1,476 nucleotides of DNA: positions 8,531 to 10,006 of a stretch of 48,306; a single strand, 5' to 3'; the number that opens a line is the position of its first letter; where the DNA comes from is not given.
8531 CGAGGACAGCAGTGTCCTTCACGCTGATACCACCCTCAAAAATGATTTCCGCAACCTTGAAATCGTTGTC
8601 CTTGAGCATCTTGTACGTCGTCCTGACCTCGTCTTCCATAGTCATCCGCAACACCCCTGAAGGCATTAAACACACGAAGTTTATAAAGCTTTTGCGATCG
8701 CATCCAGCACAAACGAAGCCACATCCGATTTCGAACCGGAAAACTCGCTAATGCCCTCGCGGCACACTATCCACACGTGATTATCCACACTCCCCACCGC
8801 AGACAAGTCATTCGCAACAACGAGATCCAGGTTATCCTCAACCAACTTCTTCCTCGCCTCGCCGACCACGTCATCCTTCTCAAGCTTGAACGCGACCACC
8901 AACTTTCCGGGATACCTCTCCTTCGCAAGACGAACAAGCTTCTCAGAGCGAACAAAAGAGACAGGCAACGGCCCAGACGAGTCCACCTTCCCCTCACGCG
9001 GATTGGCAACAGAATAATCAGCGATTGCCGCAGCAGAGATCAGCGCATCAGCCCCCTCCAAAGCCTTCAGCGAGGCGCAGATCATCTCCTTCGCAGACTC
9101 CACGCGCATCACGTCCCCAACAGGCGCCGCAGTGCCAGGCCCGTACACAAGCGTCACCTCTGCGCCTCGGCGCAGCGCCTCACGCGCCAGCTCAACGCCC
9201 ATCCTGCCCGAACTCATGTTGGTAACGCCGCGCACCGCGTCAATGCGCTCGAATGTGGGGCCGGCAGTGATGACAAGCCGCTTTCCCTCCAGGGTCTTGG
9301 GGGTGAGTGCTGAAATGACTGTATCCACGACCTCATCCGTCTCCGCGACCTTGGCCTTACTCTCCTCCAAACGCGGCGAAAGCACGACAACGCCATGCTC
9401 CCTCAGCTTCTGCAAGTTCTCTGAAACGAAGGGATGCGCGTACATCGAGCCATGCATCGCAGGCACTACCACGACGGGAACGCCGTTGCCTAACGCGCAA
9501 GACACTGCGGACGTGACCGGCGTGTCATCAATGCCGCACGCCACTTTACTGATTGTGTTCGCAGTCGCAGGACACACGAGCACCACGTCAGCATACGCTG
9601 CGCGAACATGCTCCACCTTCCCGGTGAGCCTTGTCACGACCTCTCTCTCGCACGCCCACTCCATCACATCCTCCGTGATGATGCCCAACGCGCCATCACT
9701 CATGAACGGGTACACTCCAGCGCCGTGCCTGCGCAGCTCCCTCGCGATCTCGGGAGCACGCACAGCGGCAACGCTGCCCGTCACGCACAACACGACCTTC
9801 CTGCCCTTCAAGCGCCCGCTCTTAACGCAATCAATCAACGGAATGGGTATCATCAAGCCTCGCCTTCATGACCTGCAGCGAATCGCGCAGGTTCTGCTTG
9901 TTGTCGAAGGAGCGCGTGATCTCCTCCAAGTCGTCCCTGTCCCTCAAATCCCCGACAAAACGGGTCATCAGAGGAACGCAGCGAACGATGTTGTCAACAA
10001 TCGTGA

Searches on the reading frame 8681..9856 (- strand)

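Call 48: search_protein_families(library=pfam, proteins=[window:8681-9856:-])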
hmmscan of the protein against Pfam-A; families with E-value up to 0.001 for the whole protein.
window:8681-9856:- (391 aa): 2 families
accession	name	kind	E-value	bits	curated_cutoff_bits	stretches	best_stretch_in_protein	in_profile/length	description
PF04127.22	DFP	-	6.7e-50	169.9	22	1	189-363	1-185/186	DNA/pantothenate metabolism flavoprotein C-terminal domain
PF02441.25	Flavoprotein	-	3.8e-28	98.5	22.7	1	20-183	2-161/162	Flavoprotein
